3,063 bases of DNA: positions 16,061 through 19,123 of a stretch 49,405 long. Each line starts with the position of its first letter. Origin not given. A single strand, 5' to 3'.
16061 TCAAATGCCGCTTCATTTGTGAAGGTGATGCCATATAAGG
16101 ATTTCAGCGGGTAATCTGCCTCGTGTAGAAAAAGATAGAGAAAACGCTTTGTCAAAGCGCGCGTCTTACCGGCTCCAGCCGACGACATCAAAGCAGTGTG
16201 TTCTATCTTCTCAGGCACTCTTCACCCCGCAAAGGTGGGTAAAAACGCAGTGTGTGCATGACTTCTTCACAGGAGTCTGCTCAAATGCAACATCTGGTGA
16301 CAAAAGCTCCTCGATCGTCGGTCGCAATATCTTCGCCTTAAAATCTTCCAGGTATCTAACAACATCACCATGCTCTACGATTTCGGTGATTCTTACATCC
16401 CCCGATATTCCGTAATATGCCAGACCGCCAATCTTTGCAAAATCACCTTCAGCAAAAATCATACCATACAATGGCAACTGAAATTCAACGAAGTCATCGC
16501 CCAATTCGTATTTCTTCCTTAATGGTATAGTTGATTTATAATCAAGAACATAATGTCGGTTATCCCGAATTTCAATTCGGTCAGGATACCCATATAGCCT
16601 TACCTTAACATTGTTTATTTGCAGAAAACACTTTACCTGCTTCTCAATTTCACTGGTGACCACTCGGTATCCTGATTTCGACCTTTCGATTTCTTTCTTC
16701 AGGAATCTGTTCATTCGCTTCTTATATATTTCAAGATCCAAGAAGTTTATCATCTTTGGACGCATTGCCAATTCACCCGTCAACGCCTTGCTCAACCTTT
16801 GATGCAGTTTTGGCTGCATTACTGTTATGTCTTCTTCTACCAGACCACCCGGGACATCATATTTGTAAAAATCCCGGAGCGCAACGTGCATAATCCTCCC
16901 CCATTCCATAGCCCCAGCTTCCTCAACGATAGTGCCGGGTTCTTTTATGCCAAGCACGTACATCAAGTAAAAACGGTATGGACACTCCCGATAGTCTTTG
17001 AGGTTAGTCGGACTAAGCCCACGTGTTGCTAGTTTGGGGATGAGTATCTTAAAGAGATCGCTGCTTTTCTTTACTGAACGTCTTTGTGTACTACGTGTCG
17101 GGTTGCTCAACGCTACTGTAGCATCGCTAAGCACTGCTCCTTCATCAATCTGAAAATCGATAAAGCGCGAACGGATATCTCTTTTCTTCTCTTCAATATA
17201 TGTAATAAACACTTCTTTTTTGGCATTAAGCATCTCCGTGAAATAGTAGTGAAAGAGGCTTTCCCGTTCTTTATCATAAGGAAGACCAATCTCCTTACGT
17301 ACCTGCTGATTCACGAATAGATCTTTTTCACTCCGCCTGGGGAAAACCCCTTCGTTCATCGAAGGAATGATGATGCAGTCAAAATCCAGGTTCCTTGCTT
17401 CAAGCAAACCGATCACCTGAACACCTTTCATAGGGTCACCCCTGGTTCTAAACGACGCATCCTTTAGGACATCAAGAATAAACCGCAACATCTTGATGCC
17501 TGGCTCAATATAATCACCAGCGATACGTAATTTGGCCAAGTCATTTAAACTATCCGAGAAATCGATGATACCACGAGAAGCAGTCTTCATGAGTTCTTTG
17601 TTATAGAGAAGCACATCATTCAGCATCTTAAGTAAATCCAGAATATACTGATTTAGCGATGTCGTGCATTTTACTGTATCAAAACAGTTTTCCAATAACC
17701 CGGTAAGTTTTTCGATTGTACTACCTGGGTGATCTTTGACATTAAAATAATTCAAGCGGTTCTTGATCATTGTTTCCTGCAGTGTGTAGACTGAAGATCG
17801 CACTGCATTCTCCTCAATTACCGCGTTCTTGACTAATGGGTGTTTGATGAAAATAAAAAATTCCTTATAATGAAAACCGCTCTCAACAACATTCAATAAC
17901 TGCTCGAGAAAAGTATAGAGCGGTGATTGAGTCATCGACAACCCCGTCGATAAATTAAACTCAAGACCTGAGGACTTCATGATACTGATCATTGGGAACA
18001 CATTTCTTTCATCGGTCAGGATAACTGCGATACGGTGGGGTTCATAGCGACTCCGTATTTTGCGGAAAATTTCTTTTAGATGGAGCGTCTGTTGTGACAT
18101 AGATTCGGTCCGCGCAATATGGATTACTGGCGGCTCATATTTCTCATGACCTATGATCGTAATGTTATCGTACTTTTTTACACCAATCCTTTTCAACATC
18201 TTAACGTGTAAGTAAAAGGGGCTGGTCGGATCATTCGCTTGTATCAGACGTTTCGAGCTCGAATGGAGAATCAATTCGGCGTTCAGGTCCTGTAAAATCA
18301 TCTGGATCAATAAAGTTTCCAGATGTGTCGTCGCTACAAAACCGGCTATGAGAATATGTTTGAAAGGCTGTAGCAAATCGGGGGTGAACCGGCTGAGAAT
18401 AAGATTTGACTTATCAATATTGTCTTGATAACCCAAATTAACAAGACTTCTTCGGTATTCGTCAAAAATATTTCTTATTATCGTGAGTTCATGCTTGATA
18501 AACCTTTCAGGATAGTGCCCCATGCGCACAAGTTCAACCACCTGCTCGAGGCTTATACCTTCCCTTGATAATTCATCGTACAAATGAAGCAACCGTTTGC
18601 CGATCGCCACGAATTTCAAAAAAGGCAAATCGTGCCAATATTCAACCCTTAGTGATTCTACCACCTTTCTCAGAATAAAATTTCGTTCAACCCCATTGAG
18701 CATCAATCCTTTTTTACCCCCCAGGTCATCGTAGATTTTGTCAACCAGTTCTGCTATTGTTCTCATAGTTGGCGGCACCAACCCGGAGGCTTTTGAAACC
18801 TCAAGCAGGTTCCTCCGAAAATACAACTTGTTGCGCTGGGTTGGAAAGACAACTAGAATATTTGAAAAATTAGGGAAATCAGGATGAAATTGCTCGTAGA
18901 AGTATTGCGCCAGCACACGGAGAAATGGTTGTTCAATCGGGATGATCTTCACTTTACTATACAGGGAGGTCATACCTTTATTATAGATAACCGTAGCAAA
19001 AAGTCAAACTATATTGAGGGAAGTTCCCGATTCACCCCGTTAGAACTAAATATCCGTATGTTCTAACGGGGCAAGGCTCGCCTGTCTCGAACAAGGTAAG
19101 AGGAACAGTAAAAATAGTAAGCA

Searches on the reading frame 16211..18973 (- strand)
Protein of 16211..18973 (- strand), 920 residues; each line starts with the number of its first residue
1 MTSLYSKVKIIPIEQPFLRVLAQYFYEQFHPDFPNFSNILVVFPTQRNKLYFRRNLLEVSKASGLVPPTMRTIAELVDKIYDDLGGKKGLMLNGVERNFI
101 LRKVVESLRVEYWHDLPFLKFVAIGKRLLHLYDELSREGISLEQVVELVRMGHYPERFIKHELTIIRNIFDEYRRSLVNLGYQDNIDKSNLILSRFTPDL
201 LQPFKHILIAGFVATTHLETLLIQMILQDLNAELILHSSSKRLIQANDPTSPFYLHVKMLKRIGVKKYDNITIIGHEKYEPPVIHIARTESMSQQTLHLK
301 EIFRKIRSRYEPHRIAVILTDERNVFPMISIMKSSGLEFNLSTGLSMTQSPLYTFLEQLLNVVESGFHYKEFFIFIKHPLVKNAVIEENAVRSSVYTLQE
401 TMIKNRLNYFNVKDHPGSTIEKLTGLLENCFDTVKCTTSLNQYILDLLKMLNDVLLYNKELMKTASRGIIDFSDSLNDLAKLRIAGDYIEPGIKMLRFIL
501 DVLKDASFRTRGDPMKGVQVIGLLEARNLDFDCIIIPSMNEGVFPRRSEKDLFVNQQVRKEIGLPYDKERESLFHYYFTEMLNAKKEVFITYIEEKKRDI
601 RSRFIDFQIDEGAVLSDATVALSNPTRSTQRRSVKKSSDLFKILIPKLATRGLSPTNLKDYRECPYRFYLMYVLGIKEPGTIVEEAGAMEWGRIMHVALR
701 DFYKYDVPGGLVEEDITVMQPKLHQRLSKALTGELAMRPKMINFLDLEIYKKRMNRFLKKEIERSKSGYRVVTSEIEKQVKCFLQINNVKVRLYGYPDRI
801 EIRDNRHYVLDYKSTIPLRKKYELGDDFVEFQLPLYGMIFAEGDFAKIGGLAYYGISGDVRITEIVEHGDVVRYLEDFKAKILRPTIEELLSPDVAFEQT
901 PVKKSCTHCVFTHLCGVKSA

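Call 6: search_protein_families(library=pfam, proteins=[window:16211-18973:-], max_evalue=0.01)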
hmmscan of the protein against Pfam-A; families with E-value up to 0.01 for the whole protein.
window:16211-18973:- (920 aa): 2 families
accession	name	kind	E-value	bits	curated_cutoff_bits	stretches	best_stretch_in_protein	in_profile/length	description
PF12705.13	PDDEXK_1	-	5.8e-30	105.5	22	1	653-915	2-246/247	PD-(D/E)XK nuclease superfamily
PF21445.3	ADDB_N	-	6e-06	26.1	26.6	1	37-263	29-258/290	ADDB, N-terminal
